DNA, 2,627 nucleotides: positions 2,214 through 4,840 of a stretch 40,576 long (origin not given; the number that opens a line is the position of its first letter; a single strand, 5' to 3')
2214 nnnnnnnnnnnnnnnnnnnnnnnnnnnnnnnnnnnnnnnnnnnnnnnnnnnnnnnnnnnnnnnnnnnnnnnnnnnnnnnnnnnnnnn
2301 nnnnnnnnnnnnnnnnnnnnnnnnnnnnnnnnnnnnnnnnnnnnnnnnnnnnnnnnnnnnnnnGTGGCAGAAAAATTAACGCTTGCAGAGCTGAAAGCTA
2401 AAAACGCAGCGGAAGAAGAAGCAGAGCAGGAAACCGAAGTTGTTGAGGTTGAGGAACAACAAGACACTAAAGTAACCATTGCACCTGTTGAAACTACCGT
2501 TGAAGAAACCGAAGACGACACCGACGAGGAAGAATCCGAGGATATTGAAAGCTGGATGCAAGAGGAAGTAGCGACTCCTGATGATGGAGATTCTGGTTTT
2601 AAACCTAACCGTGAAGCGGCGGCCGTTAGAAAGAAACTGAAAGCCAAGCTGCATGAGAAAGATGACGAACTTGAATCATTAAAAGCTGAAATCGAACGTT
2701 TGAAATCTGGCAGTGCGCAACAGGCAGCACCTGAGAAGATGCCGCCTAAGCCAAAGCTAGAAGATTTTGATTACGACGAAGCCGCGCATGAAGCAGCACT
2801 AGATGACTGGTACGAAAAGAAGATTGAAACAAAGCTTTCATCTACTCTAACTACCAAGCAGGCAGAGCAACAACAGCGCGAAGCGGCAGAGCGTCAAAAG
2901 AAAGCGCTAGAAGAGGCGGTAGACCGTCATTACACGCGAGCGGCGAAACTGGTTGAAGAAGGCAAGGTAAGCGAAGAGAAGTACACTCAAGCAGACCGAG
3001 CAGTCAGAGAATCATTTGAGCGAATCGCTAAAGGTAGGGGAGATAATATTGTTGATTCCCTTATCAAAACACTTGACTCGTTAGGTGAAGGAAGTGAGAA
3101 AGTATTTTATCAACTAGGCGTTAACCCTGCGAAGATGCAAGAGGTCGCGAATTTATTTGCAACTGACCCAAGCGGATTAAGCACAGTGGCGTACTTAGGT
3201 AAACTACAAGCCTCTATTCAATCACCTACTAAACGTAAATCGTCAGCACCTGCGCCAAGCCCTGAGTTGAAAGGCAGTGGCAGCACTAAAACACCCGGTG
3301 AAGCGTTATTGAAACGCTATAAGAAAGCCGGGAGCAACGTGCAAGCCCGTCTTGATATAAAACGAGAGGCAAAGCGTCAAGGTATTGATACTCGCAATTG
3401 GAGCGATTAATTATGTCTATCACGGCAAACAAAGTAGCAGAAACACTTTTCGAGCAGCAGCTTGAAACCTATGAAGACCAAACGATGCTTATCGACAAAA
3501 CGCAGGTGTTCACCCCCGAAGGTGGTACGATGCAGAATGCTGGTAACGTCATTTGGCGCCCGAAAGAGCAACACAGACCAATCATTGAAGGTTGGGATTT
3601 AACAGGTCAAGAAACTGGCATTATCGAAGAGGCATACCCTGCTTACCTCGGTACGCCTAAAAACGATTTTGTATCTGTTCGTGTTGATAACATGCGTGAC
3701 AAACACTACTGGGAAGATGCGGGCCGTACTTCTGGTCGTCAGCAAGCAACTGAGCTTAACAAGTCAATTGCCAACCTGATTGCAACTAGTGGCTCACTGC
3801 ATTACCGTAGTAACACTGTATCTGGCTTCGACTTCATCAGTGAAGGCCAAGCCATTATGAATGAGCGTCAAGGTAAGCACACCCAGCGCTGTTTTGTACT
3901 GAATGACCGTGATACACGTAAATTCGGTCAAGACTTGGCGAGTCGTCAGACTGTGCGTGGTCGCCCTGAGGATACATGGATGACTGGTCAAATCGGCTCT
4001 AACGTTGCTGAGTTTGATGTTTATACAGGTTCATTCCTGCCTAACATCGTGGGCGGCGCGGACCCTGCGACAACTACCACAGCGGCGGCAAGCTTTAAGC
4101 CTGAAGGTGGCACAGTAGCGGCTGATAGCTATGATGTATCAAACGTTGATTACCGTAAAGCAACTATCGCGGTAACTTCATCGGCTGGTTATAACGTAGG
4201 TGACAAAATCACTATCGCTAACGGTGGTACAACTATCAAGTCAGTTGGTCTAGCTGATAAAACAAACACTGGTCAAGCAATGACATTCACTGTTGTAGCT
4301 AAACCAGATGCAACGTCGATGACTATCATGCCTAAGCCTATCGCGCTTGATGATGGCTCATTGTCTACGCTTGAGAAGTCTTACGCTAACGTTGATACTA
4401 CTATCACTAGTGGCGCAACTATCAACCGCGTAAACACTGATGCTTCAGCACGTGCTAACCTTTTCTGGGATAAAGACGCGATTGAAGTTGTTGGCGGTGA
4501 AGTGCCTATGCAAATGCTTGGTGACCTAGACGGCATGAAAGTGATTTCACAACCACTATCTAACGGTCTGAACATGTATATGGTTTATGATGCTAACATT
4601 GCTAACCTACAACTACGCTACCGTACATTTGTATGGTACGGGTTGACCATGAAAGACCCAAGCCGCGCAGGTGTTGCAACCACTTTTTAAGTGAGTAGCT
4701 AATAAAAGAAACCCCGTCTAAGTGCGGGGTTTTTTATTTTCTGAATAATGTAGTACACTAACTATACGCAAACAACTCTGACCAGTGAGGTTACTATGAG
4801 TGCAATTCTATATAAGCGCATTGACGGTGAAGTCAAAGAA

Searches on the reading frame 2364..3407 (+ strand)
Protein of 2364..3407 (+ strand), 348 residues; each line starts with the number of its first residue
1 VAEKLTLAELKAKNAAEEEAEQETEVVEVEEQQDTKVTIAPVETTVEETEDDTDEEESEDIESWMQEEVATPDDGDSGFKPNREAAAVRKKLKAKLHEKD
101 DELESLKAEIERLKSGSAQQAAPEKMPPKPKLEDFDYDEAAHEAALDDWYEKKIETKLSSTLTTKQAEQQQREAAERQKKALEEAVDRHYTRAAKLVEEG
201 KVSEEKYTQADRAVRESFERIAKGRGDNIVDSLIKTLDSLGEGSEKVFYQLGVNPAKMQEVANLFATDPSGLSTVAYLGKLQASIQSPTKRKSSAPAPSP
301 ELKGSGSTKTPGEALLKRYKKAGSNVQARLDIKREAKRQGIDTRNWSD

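Call 24: find_related_loci(query=window:2364-3407:+, collection=viral_contigs, flank=5000)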
Query window:2364-3407:+ (348 aa) in viral_contigs; peptide patterns used: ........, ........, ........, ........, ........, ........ (x = any residue, [..] = any of these).
38 stretches matched a pattern; 5 encode a relative of the query (tblastn E <= 1e-3); 5 distinct loci.
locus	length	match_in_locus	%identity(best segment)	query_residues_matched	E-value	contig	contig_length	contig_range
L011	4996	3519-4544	86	1-348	0e+0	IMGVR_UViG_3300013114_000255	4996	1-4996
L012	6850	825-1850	86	1-348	0e+0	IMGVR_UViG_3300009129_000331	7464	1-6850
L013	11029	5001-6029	87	1-348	8e-176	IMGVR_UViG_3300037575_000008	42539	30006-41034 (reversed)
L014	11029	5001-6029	87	1-348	8e-176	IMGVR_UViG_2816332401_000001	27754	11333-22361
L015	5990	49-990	85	34-348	2e-170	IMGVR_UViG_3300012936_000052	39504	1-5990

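Call 25: find_related_loci(query=window:2364-3407:+, collection=genome_contigs, flank=5000)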
Query window:2364-3407:+ (348 aa) in genome_contigs; peptide patterns used: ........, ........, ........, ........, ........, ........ (x = any residue, [..] = any of these).
137 stretches matched a pattern; 1 encode a relative of the query (tblastn E <= 1e-3); 1 distinct loci.
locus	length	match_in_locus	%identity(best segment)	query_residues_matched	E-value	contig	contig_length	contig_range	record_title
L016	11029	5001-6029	87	1-348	2e-176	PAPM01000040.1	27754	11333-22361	MAG: Pseudomonadales bacterium isolate SP163 MHASMcontig_1041892, whole genome shotgun sequence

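Call 26: find_related_loci(query=window:2364-3407:+, collection=metagenome_contigs, flank=5000)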
Query window:2364-3407:+ (348 aa) in metagenome_contigs; peptide patterns used: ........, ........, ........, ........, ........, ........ (x = any residue, [..] = any of these).
362 stretches matched a pattern; 4 encode a relative of the query (tblastn E <= 1e-3); 4 distinct loci.
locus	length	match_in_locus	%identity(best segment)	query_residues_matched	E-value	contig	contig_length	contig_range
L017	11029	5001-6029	87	1-348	8e-176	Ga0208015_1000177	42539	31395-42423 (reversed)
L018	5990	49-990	85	34-348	1e-170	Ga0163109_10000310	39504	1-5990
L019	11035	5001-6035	70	1-346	8e-134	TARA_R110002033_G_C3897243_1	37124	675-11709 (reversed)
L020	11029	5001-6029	67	1-346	2e-127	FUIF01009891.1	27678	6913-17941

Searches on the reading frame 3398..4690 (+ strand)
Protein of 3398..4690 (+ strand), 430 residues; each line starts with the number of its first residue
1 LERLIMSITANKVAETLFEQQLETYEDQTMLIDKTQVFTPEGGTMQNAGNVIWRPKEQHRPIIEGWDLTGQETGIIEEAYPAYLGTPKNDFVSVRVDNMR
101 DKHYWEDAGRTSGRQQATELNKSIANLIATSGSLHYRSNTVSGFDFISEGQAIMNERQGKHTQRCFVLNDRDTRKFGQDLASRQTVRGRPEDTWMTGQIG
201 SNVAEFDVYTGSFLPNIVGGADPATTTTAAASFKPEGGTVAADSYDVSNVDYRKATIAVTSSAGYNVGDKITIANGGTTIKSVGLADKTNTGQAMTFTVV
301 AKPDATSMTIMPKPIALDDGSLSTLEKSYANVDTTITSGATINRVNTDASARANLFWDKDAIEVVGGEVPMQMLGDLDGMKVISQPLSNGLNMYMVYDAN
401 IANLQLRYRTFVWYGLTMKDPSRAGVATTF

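Call 7: search_dna_similar(query=window:3398-4690:+, collection=phages, mode=protein, max_rows=30)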
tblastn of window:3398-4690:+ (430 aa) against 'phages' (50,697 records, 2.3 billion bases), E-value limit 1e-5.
Records with a match: 153; places in all: 154; records where one place covers at least 80% of the query: 150.
Best place of each record, by identity: 60-80% 1; <60% 152.
By first word of the organism name: Salmonella 91; Escherichia 23; Enterobacteria 14; Ralstonia 5; Vibrio 3; Klebsiella 3; Kosakonia 3; Pseudomonas 2; Proteus 2; Lederbergvirus 2; and 4 more.
By host as written in the record: Salmonella enterica subsp. enterica serovar Typhimurium 18; Salmonella sp. 15; Salmonella enterica 11; - 11; Escherichia coli 11; Escherichia coli K-12 MG1655 5; Salmonella enterica subsp. enterica 4; Salmonella enterica subsp. enterica serovar Anatum 4; and 55 more.
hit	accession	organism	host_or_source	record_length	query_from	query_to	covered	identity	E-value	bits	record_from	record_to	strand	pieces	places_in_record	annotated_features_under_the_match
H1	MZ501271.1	Pseudomonas phage AH02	Pseudomonas koreensis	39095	7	430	99%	66.5%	0e+0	593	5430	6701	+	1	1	5: major capsid protein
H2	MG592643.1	Vibrio phage 1.275.O._10N.286.54.E11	Vibrio cyclitrophicus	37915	7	427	98%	49.5%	1e-128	415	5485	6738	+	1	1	coat protein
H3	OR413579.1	Salmonella phage SPLA1b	Salmonella enterica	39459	5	426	98%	32.9%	2e-59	215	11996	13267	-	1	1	head protein | head scaffolding protein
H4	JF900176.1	Salmonella phage SPN9CC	Salmonella sp.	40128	5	426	98%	32.9%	2e-59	215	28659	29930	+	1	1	coat protein | scaffolding protein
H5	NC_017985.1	Salmonella phage SPN9CC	Salmonella sp.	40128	5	426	98%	32.9%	2e-59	215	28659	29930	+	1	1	head protein | head scaffolding protein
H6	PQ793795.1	Salmonella phage As3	Salmonella enterica subsp. enterica ...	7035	5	426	98%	32.9%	5e-59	214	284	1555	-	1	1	major capsid protein | capsid and scaffold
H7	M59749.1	Salmonella phage P22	-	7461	5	426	98%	32.9%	5e-59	214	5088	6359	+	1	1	coat protein | scaffold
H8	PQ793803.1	Salmonella phage As1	Salmonella enterica subsp. enterica ...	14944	5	426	98%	32.9%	6e-59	214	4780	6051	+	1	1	major capsid protein | capsid and scaffold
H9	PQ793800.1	Salmonella phage As3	Salmonella enterica subsp. enterica ...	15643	5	426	98%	32.9%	6e-59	214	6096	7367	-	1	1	major capsid protein | capsid and scaffold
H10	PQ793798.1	Salmonella phage As3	Salmonella enterica subsp. enterica ...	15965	5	426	98%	32.9%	6e-59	214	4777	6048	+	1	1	major capsid protein | capsid and scaffold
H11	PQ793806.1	Salmonella phage As1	Salmonella enterica subsp. enterica ...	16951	5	426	98%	32.9%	6e-59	214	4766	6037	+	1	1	major capsid protein | capsid and scaffold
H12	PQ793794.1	Salmonella phage As3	Salmonella enterica subsp. enterica ...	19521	5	426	98%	32.9%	6e-59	214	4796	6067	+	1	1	major capsid protein | capsid and scaffold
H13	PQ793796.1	Salmonella phage As3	Salmonella enterica subsp. enterica ...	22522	5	426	98%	32.9%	6e-59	214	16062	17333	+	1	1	major capsid protein | capsid and scaffold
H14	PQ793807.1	Salmonella phage As1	Salmonella enterica subsp. enterica ...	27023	5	426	98%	32.9%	6e-59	214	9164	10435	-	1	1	major capsid protein | capsid and scaffold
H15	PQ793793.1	Salmonella phage As3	Salmonella enterica subsp. enterica ...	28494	5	426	98%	32.9%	6e-59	214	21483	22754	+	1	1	major capsid protein | capsid and scaffold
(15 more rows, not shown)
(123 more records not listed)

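Call 8: get_annotated_region(hit=H1, flank=6000)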
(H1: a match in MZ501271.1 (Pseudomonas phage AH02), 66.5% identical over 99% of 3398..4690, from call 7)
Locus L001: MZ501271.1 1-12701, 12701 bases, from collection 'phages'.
description: Pseudomonas phage AH02, complete genome.
organism: Pseudomonas phage AH02 (NCBI taxid 2869573)
taxonomy: Viruses; Duplodnaviria; Heunggongvirae; Uroviricota; Caudoviricetes
host: Pseudomonas koreensis; source: leaf of horse chestnut tree; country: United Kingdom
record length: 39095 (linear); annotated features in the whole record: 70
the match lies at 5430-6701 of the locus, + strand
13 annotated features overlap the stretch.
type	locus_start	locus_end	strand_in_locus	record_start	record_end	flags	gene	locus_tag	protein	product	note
CDS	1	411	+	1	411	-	1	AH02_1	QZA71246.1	terminase small subunit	-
CDS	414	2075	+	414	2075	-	2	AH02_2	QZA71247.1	terminase large subunit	-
CDS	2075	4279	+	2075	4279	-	3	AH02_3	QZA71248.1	portal protein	-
CDS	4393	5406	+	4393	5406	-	4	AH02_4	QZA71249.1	scaffolding protein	-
CDS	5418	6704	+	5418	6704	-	5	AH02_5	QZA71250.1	major capsid protein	-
CDS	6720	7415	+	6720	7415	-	6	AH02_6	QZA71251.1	hypothetical protein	-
CDS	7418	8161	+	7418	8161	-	7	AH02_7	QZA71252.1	head-tail adaptor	-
CDS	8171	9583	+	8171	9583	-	8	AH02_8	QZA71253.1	packaged DNA stabilization protein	-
CDS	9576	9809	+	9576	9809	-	9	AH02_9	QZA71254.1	hypothetical protein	-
CDS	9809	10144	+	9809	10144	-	10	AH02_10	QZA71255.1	hypothetical protein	-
CDS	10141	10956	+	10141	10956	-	11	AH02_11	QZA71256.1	intamolecular chaperon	-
CDS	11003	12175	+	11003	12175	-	12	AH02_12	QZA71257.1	P22-like injection translocase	-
CDS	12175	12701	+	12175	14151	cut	13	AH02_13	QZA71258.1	hypothetical protein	-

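Call 9: get_annotated_region(hit=H2, flank=6000)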
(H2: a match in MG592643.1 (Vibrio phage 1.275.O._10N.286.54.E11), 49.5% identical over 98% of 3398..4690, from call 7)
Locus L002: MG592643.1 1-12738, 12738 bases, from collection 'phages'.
description: Vibrio phage 1.275.O._10N.286.54.E11, partial genome.
organism: Vibrio phage 1.275.O._10N.286.54.E11 (NCBI taxid 1881276)
taxonomy: Viruses; Duplodnaviria; Heunggongvirae; Uroviricota; Caudoviricetes
host: Vibrio cyclitrophicus; source: iron chloride precipitation of 0.2um-filtered seawater, resuspended in oxalate solution; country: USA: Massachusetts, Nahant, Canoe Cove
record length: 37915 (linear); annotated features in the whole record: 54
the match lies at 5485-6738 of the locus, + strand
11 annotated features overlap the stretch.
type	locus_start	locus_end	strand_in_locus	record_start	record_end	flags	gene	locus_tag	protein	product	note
CDS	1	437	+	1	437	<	-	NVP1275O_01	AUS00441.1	hypothetical protein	NVP1275O_01; tara_best_match:OM-RGC.v1.023844290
CDS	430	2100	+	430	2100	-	-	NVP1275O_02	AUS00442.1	terminase large subunit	NVP1275O_02; tara_best_match:OM-RGC.v1.001162123; InterPro:IPR006437; VirFam ID:Large subunit terminase (TermL); ...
CDS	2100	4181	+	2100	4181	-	-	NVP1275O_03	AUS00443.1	portal protein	NVP1275O_03; aclame_best_match:protein:proph:183570; tara_best_match:OM-RGC.v1.000642354; ...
CDS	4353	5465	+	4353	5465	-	-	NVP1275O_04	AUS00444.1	coil containing protein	NVP1275O_04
CDS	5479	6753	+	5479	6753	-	-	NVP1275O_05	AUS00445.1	coat protein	NVP1275O_05; aclame_best_match:protein:proph:183572; tara_best_match:OM-RGC.v1.002878437; InterPro:IPR024659; VirFam ...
CDS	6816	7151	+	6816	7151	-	-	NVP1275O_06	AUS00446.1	coil containing protein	NVP1275O_06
CDS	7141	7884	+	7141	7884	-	-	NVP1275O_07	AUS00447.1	coil containing protein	NVP1275O_07; tara_best_match:OM-RGC.v1.011092619; VirFam ID:Head completion adaptor (Ad3)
CDS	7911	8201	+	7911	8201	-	-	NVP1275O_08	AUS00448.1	hypothetical protein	NVP1275O_08; tara_best_match:OM-RGC.v1.032288237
CDS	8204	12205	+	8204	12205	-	-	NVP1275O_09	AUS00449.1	hypothetical protein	NVP1275O_09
CDS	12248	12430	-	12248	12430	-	-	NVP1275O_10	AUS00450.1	coil containing protein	NVP1275O_10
CDS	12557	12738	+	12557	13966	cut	-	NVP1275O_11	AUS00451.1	stabilization protein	NVP1275O_11; tara_best_match:OM-RGC.v1.002060972; InterPro:IPR021098; VirFam ID:Head-closure (Hc3); pfam:PF11134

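Call 88: find_related_loci(query=A8, collection=viral_contigs, flank=6000)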
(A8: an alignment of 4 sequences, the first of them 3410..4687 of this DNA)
Query A8 (426 aa) in viral_contigs; peptide patterns used: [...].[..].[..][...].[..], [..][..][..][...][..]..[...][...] (x = any residue, [..] = any of these).
325 stretches matched a pattern; 52 encode a relative of the query (tblastn E <= 1e-3); 52 distinct loci.
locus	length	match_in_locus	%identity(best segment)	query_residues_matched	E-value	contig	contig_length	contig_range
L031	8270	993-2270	99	1-426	0e+0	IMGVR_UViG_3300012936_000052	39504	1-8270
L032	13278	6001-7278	97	1-426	0e+0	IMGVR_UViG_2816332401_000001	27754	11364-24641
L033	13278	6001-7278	93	1-426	0e+0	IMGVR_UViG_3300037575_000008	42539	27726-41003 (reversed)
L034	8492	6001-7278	70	1-426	0e+0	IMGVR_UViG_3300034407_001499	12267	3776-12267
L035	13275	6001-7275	69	1-425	0e+0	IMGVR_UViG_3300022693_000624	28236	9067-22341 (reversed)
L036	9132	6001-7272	67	1-426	0e+0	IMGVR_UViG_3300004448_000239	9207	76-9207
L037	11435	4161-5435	68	1-426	0e+0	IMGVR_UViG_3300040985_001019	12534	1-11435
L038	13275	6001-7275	68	1-426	0e+0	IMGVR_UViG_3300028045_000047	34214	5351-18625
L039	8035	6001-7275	63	1-426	0e+0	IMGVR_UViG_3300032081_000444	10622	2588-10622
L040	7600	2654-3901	67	1-423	0e+0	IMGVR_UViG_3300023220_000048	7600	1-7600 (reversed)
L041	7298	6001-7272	65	3-426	0e+0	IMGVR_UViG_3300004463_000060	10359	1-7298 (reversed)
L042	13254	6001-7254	64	8-426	0e+0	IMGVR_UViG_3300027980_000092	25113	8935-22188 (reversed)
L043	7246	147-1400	64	8-426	0e+0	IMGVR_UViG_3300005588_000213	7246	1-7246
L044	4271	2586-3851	64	5-426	0e+0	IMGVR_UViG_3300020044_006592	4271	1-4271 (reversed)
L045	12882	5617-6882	62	5-426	0e+0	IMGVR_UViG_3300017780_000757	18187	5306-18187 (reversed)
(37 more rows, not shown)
